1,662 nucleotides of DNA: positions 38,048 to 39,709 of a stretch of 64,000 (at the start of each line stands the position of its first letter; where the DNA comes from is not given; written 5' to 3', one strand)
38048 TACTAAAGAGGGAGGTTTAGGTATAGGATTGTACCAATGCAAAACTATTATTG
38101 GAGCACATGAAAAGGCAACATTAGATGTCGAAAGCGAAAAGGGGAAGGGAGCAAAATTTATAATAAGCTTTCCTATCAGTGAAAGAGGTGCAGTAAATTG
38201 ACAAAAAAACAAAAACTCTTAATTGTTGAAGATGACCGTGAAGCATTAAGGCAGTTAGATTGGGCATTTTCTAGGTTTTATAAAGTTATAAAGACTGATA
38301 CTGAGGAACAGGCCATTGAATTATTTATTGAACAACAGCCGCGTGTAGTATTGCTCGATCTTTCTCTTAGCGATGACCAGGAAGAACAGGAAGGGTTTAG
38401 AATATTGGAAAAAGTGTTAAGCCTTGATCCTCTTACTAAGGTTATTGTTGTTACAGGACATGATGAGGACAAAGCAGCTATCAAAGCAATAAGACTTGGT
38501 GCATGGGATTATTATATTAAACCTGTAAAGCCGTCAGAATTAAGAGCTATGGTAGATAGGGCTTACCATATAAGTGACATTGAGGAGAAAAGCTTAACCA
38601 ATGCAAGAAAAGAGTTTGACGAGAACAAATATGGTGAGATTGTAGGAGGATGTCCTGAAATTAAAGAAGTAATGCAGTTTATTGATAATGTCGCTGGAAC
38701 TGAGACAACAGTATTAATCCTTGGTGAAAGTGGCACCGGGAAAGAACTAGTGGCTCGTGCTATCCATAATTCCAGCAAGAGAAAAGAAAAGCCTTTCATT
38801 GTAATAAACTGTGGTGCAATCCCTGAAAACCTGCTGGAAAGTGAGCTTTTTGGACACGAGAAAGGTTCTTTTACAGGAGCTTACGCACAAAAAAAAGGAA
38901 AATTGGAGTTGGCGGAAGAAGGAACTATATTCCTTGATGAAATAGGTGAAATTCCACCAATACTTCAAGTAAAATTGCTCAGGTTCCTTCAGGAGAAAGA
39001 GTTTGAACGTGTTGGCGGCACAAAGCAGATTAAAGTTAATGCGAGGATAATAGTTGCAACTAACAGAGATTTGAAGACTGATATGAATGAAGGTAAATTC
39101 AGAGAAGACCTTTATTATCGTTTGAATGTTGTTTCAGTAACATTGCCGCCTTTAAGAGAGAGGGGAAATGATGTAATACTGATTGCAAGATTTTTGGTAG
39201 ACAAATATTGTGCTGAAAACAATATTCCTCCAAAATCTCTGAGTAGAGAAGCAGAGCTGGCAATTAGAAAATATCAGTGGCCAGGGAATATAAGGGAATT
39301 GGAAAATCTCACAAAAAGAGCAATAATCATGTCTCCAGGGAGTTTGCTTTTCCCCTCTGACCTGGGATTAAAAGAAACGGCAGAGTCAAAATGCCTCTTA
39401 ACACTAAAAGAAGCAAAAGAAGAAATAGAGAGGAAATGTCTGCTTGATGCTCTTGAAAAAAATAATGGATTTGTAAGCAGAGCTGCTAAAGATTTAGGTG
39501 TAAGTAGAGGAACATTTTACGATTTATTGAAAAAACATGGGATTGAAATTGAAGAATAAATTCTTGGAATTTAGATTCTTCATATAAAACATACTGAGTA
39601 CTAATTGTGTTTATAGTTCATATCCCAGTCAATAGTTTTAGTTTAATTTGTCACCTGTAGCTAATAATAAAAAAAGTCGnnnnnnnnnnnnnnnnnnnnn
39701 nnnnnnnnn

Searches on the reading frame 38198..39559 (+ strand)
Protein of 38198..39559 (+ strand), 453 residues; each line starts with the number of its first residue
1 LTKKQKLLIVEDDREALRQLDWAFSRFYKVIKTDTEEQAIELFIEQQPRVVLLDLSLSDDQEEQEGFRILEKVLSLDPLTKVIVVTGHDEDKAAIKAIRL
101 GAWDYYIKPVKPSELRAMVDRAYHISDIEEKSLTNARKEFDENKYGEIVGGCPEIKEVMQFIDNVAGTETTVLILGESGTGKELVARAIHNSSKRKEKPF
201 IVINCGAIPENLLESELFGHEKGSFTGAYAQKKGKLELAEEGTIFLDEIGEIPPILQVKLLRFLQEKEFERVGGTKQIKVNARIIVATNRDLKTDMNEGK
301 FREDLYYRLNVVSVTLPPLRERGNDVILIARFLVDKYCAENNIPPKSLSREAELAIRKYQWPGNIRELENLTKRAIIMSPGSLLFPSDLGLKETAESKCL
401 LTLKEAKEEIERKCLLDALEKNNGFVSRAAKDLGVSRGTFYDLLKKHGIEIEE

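Call 9: search_protein_families(library=ncbifam, proteins=[window:38198-39559:+], max_evalue=0.00001)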
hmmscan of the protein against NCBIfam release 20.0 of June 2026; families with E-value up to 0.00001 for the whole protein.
window:38198-39559:+ (453 aa): 67 families (the best 25 are shown)
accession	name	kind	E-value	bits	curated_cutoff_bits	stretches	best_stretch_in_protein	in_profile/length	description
TIGR02915.1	PEP_resp_reg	equivalog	1.4e-163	544.9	502.6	1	7-449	1-444/445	PEP-CTERM-box response regulator transcription factor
NF008469.0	PRK11361.1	equivalog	2.7e-128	428.5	714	1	1-450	1-457/461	acetoacetate metabolism transcriptional regulator AtoC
TIGR01818.1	ntrC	equivalog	3.1e-115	385.6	558.6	1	8-389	2-377/463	nitrogen regulation protein NR(I)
TIGR01817.1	nifA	equivalog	4.7e-111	372.1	528.85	1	129-405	181-454/534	nif-specific transcriptional activator NifA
NF041946.1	LuxO_transreg_Vib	equivalog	7.2e-104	348.1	800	1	34-381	27-368/463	quorum-sensing sigma-54 dependent transcriptional regulator LuxO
NF041552.1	TF_PrdR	equivalog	4.7e-103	345.5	795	1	132-446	253-575/577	sigma-54 dependent transcriptional regulator PrdR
NF003451.0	PRK05022.1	equivalog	5.3e-100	335.5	476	1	119-450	159-511/512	nitric oxide reductase transcriptional regulator NorR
NF049963.1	RespRegFlgRCampy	domain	6.9e-99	331.6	750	1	7-446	3-426/429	fla regulon two-component system response regulator FlgR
NF007689.0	PRK10365.1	equivalog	7.5e-99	331.5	760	1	5-441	6-436/441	sigma-54-dependent response regulator transcription factor ZraR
NF011695.0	PRK15115.1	equivalog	7.7e-98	328.1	763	1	3-451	5-440/445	two-component system response regulator GlrR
NF050807.1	TransRegFlbDCaul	equivalog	1.7e-97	327.2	750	1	24-432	21-400/454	sigma-54-dependent transcriptional regulator FlbD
NF008176.1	PRK10923.1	equivalog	1.2e-96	324.2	620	1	5-390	4-382/469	nitrogen regulation protein NR(I)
NF051870.1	NAssimRespRegNtrX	equivalog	6.4e-95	318.7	600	1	7-449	4-452/452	nitrogen assimilation response regulator NtrX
NF038308.1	RNA_repair_RtcR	equivalog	5.2e-90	302.8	650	1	115-383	149-426/530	RNA repair transcriptional activator RtcR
NF011958.0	PRK15429.1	equivalog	4.1e-89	300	830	1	133-451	367-688/692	formate hydrogenlyase transcriptional activator FlhA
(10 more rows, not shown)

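Call 10: search_protein_families(library=pfam, proteins=[window:38198-39559:+], max_evalue=0.00001)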
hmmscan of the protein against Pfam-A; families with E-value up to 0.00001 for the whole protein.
window:38198-39559:+ (453 aa): 7 families
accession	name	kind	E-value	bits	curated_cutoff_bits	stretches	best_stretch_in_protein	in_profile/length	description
PF00158.32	Sigma54_activat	-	2e-73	246.1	20.2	1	149-314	2-167/168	Sigma-54 interaction domain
PF14532.12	Sigma54_activ_2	-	2.9e-22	79.8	25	1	150-319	2-138/138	Sigma-54 interaction domain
PF25601.1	AAA_lid_14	-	4.9e-19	68.4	27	1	320-390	1-71/87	AAA+ ATPase lid domain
PF00072.30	Response_reg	-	1.8e-18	67.2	30.2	1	8-119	2-110/111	Response regulator receiver domain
PF02954.25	HTH_8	-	5.1e-09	36.2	22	1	408-446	3-41/42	Bacterial regulatory protein, Fis family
PF07728.20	AAA_5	-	3.4e-08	34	22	1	172-290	2-123/139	AAA domain (dynein-related subfamily)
PF07724.20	AAA_2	-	1.5e-06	28.8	27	1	170-289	4-124/166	AAA domain (Cdc48 subfamily)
